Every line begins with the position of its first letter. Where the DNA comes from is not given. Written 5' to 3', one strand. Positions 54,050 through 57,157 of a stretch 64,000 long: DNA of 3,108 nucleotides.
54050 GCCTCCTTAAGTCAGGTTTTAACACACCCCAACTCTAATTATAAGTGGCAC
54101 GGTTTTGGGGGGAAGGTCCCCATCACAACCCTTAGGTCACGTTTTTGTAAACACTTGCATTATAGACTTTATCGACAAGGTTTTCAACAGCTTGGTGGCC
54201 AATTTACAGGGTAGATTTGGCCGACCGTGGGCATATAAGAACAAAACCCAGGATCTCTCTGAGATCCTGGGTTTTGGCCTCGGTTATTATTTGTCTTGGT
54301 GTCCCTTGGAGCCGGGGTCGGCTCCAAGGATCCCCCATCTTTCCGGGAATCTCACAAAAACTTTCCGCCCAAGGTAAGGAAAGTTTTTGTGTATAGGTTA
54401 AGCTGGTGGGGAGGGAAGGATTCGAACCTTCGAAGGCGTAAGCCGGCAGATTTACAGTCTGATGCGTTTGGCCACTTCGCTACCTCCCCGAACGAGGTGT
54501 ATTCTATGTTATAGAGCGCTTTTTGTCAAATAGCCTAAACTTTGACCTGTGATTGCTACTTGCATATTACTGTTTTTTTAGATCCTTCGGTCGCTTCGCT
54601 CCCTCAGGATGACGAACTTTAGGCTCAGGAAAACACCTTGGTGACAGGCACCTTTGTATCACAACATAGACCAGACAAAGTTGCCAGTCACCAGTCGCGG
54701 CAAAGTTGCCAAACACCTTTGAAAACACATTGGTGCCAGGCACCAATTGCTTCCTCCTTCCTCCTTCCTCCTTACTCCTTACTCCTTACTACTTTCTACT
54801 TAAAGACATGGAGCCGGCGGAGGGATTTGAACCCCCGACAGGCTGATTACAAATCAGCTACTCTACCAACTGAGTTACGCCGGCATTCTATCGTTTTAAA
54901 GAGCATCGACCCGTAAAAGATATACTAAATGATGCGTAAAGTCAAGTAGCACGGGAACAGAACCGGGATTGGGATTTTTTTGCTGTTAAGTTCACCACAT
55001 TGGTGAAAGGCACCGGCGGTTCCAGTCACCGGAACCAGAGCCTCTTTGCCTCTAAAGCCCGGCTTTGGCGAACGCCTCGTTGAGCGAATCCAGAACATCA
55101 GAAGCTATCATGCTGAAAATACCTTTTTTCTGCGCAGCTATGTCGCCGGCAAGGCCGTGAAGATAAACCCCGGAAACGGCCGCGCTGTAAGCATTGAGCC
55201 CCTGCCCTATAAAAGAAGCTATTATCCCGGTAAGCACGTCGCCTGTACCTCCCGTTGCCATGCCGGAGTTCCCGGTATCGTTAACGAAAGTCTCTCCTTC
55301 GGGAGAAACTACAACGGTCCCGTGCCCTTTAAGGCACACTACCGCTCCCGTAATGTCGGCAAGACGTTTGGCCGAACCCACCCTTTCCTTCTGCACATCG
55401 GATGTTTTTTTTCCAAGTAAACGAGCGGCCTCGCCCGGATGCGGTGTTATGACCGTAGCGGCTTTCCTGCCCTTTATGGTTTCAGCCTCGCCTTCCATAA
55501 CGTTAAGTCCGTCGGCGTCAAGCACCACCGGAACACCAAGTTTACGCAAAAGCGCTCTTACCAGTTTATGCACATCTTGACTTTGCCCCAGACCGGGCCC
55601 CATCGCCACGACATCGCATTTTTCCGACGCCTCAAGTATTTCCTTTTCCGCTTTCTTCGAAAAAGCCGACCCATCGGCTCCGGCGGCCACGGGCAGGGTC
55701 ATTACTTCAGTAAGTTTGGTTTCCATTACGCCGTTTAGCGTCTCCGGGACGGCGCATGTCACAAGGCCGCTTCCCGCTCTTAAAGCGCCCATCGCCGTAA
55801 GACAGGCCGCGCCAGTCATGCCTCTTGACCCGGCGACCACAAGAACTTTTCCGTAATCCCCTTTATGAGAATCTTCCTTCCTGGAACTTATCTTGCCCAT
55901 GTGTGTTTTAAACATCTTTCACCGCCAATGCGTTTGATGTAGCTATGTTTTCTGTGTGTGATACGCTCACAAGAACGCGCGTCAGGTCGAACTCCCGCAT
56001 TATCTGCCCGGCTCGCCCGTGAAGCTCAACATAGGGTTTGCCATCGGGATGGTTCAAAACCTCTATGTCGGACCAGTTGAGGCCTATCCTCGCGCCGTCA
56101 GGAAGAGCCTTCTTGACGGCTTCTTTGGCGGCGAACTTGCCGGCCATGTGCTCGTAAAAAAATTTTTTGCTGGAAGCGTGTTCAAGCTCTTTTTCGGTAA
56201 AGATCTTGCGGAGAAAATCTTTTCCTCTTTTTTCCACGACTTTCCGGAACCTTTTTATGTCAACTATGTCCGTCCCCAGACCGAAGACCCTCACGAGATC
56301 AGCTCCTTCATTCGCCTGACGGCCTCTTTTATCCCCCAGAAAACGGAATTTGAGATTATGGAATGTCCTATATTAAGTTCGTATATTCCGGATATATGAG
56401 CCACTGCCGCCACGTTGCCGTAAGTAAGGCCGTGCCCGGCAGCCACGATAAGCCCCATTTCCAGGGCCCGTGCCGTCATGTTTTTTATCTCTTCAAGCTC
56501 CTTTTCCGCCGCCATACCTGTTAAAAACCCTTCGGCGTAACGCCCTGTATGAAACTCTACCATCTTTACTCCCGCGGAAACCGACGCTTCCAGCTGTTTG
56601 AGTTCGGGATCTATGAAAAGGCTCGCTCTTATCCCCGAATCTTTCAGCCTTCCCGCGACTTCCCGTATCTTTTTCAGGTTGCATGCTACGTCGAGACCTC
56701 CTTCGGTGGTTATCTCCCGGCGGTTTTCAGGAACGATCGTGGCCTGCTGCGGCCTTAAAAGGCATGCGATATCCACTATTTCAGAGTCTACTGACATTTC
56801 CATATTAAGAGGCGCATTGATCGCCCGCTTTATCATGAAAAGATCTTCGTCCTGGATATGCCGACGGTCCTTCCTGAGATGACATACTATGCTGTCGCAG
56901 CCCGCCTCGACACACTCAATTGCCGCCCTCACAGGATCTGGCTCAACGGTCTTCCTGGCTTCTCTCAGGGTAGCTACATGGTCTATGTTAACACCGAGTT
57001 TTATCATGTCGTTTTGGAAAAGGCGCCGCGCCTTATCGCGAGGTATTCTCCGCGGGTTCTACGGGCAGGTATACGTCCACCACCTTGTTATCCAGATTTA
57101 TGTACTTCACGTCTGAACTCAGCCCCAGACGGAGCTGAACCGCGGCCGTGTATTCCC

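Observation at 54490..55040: Repeat-dense tRNA spacer: three copies of a 19-nt dyad motif, a 10-nt direct repeat and a 7 x heptamer tract around tRNA-Thr(TGT)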

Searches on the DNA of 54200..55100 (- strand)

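Call 19: search_rna_families(source=window, start=54200, end=55100, threshold=evalue, max_evalue=10)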
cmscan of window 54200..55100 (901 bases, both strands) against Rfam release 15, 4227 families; matches with E-value up to 10: 20.
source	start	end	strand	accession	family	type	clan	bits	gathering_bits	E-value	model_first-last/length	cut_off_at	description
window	54812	54884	-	RF00005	tRNA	Gene; tRNA;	CL00001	69.9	29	4.7e-15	1-71/71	no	tRNA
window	54407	54489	-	RF00005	tRNA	Gene; tRNA;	CL00001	61.3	29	1.1e-12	1-71/71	no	tRNA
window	54360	54496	-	RF02223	sX4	Gene; sRNA;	-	25.9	70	0.003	1-167/167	no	Proteobacterial sRNA sX4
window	54811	54884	+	RF04354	Plastid-ycf2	Cis-reg;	-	22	65.7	0.076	1-75/75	no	Plastid-ycf2 5UTR RNA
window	54407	54454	+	RF04351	Plastid-psbl-rps4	Cis-reg;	-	21.6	68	0.078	1-53/53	no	Plastid-psbl-rps4 3UTR RNA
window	54813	54884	-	RF01684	mascRNA-menRNA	Gene;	-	21.2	42.5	0.14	1-56/56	no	MALAT1-associated small cytoplasmic RNA/MEN beta RNA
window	54236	54283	-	RF04157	MIR9486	Gene; miRNA;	-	20.6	100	0.23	1-119/119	no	MIR9486 microRNA precursor family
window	54220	54280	+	RF02495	ohsC_RNA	Gene; antitoxin;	-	20.2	50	2.6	1-77/77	no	Oppression of Hydrophobic ORF by sRNA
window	54639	54693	-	RF03426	mir-1294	Gene; miRNA;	-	20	90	0.18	34-88/118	no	mir-1294 microRNA precursor family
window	54406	54489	+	RF04354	Plastid-ycf2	Cis-reg;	-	19.4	65.7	0.41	1-75/75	no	Plastid-ycf2 5UTR RNA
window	54229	54290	-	RF04121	mir-1289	Gene; miRNA;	-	19.1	66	0.72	1-91/91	no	mir-1289 microRNA precursor family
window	54242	54275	+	RF04157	MIR9486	Gene; miRNA;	-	18.5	100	0.81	1-119/119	no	MIR9486 microRNA precursor family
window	54346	54397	-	RF00665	mir-290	Gene; miRNA;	CL00096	18.4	51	1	1-70/70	no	mir-290 microRNA precursor family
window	54627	54696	-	RF03662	mir-2060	Gene; miRNA;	-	16.9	54.5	1.5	1-94/94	no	mir-2060 microRNA precursor family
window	54999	55058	-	RF04229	mir-9279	Gene; miRNA;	-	16.6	85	6.7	1-74/74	no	mir-9279 microRNA precursor family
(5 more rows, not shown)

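Call 62: search_dna_similar(query=window:54490-55050:-, collection=plasmids, mode=distant, max_evalue=0.01, max_rows=15)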
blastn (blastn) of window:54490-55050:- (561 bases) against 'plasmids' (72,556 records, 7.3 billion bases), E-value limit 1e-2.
Records with a match: 667; places in all: 751; records where one place covers at least 80% of the query: 0.
Best place of each record, by identity: 80-90% 37; 60-80% 630.
By first word of the organism name: Escherichia 489; Salmonella 43; Clostridioides 17; Paracoccus 7; Klebsiella 7; Sinorhizobium 6; Neorhizobium 5; Acinetobacter 5; Shigella 5; Listeria 4; and 49 more.
By predicted mobility (MOB-suite, as given by PLSDB): non-mobilizable 628; conjugative 21; mobilizable 18.
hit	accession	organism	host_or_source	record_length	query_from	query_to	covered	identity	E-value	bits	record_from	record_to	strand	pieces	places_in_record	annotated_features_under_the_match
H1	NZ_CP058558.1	Alkaliphilus sp. B6464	-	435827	166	274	19%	71.8%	1e-3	53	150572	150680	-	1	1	none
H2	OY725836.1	Subdoligranulum variabile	-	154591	167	251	15%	83.5%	1e-15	92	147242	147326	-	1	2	none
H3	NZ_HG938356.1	Neorhizobium galegae bv. officinalis bv. officinalis str. ...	Galega officinalis root nodule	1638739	165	249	15%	78.2%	5e-8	67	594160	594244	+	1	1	record has no annotation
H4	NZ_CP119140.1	Neisseria gonorrhoeae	Homo sapiens,whole organism,blood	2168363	156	242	16%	75.9%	7e-6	60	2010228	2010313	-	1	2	none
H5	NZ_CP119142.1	Neisseria gonorrhoeae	Homo sapiens,whole organism,synovial ...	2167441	156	242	16%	75.9%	7e-6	60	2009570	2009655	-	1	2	none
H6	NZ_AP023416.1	Vescimonas fastidiosa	Homo sapiens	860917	166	242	14%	85.7%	4e-15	91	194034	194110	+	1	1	none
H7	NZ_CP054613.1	Paenibacillus cellulosilyticus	cell culture,soil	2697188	165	245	14%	81.5%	7e-12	80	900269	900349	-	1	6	none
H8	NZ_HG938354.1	Neorhizobium galegae bv. orientalis str. HAMBI 540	Galega orientalis root nodule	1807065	165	247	15%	78.8%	1e-8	68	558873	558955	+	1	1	record has no annotation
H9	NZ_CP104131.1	Sinorhizobium sp. K101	Phaseolus vulgaris,cell ...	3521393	162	243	15%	78.6%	5e-8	66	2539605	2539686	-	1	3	none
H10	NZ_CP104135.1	Sinorhizobium sp. C101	Phaseolus vulgaris,cell ...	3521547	162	243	15%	78.6%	5e-8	66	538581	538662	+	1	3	none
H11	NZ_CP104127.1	Sinorhizobium sp. M103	Phaseolus vulgaris,cell ...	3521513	162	243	15%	78.6%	5e-8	66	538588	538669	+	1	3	none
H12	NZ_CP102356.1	Paracoccus sp. SMMA_5_TC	pure culture,Lotus pond, a sulfur-borax ...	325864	167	242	14%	84.2%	2e-13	84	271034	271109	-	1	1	none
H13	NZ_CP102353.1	Paracoccus sp. SMMA_5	pure culture,Lotus pond, a sulfur-borax ...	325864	167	242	14%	84.2%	2e-13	84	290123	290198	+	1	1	none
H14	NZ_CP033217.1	Clostridioides difficile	Homo sapiens,stool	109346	160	245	15%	74.4%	3e-4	54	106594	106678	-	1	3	none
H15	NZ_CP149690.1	Clostridioides difficile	-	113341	160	245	15%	74.4%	3e-4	54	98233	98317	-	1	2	none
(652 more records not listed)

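Call 63: search_dna_similar(query=window:54490-55050:-, collection=phages, mode=distant, max_evalue=0.01, max_rows=15)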
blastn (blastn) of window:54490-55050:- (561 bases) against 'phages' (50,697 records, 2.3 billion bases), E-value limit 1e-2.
Records with a match: 344; places in all: 361; records where one place covers at least 80% of the query: 0.
Best place of each record, by identity: 80-90% 146; 60-80% 198.
By first word of the organism name: Synechococcus 65; Pseudomonas 35; Mycobacterium 28; Enterobacter 23; Klebsiella 21; Escherichia 18; Bacillus 14; Aeromonas 12; Acinetobacter 12; Cronobacter 9; and 44 more.
By host as written in the record: - 74; Mycobacterium smegmatis mc2 155 18; Pseudomonas aeruginosa PAO1 12; Pseudomonas aeruginosa 10; Escherichia coli 9; Klebsiella pneumoniae 8; Listeria monocytogenes 7; Klebsiella pneumoniae K23 7; and 115 more.
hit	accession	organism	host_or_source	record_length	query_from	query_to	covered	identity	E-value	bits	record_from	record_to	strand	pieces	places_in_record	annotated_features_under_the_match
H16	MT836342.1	Bacteriophage sp.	human fecal samples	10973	164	243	14%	83.8%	2e-14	87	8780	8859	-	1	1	record has no annotation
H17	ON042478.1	Aeromonas phage AhFM11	hypervirulent Aeromonas hydrophila Hyp ...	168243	161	242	15%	80.5%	8e-12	77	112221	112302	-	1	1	tRNA-Thr | hypothetical protein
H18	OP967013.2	Aeromonas phage GomatiRiver_11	Aeromonas sp.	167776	161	242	15%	80.5%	8e-12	77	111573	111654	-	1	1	tRNA-Thr | hypothetical protein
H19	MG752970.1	Ralstonia phage RsoM2USA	Ralstonia solanacearum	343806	164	242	14%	83.5%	5e-14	85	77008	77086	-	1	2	none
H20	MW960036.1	Rhizobium phage RHph_X2_28B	Sinorhizobium americanum X2_28B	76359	167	251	15%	76.5%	5e-8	64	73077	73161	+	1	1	tRNA-Thr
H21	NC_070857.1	Rhizobium phage RHph_X2_28B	Sinorhizobium americanum X2_28B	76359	167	251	15%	76.5%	5e-8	64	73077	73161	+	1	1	tRNA-Thr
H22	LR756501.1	uncultured phage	metagenomic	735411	164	240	14%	84.4%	2e-13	82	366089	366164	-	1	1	record has no annotation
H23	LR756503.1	uncultured phage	metagenomic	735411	164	240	14%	84.4%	2e-13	82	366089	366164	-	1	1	record has no annotation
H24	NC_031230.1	Gordonia phage Yvonnetastic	Gordonia terrae 3612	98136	161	245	15%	75.6%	7e-6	58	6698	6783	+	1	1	22: tRNA-Lys | 21: tRNA-Trp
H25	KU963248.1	Gordonia phage Yvonnetastic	Gordonia terrae 3612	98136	161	245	15%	75.6%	7e-6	58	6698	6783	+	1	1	22: tRNA-Lys | 21: tRNA-Trp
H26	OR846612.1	Enterococcus phage Efs 1-1-1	Enterococcus faecalis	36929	167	243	14%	83.1%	6e-13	82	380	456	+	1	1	record has no annotation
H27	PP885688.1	Tunturiibacter phage Tunturi_5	Tunturiibacter psychrotolerans X4BP1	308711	165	242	14%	80.8%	1e-9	71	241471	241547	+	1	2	hypothetical protein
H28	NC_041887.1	Rhodococcus phage Weasels2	Rhodococcus erythropolis RIA 643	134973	167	250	15%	74.1%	4e-3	48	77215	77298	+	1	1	tRNA-Thr | tRNA-Gln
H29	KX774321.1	Rhodococcus phage Weasels2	Rhodococcus erythropolis RIA 643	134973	167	250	15%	74.1%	4e-3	48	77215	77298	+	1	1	tRNA-Thr | tRNA-Gln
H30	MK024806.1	Proteus phage Mydo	Proteus mirabilis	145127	170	251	15%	75.9%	1e-3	50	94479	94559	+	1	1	tRNA-Phe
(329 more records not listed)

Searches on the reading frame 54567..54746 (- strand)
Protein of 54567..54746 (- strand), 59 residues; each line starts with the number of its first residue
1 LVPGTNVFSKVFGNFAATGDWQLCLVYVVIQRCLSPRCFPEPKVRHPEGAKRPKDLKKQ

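Call 66: find_encoding_contigs(protein=window:54567-54746:-, flank=3000, max_places=8)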
Protein window:54567-54746:- (59 aa): no gene with exactly this product is on record in the collection.

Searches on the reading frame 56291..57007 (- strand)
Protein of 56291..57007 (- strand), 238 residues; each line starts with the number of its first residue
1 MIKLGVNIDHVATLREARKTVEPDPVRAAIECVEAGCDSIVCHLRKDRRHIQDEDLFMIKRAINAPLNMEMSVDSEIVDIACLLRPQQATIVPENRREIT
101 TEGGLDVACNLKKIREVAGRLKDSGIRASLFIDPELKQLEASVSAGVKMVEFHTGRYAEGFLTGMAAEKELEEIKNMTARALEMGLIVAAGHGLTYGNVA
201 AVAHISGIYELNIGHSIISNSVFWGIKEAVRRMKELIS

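Call 11: find_encoding_contigs(protein=window:56291-57007:-, flank=10000, max_places=10)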
Protein window:56291-57007:- (238 aa): 7 contigs read that carry it; 6 places shown.
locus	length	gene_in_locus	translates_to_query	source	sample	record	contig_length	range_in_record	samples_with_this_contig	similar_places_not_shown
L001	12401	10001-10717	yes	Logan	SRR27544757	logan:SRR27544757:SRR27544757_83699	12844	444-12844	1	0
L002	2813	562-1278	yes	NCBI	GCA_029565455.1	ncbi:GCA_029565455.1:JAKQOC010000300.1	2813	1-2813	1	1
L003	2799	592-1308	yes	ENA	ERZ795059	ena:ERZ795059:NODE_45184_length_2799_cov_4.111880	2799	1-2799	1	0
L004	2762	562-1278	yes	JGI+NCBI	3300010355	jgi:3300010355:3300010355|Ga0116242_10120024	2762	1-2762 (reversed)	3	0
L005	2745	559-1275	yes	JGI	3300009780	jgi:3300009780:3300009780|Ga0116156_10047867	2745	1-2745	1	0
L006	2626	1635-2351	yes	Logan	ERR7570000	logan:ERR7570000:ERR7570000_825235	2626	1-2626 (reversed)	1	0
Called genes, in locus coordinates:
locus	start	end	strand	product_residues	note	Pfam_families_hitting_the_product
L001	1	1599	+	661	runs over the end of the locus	PF00270:DEAD (faint), PF04851:ResIII, PF17757:UvrB_inter, PF27431:UvrB_3rd, PF00271:Helicase_C, PF12344:UvrB, PF02151:UVR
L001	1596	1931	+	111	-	PF09685:MamF_MmsF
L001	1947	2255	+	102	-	PF03083:MtN3_slv (weak), PF04193:PQ-loop (weak)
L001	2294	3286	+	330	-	PF01073:3Beta_HSD, PF01370:Epimerase, PF02719:Polysacc_synt_2, PF04321:RmlD_sub_bind, PF05368:NmrA (weak), PF13460:NAD_binding_10, PF16363:GDP_Man_Dehyd, PF07993:NAD_binding_4, +1 more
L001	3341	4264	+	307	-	PF23023:Anti-Pycsar_Apyc1, PF13691:Lactamase_B_4, PF00753:Lactamase_B, PF12706:Lactamase_B_2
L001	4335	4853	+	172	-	PF02677:QueH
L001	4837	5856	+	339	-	PF01171:ATP_bind_3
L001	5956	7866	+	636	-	PF06480:FtsH_ext (faint), PF06068:TIP49 (weak), PF00004:AAA, PF07728:AAA_5 (weak), PF17862:AAA_lid_3, PF01434:Peptidase_M41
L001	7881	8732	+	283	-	PF00809:Pterin_bind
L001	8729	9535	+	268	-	PF19293:CdaA_N (weak), PF02457:DAC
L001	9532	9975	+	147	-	PF07949:YbbR (weak)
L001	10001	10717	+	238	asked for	PF03740:PdxJ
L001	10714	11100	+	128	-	PF01648:ACPS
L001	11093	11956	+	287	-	PF01256:Carb_kinase, PF08543:Phos_pyr_kin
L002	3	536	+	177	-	?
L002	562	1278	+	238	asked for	PF03740:PdxJ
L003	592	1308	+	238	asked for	PF03740:PdxJ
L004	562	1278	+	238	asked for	PF03740:PdxJ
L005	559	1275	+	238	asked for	PF03740:PdxJ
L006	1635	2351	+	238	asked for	PF03740:PdxJ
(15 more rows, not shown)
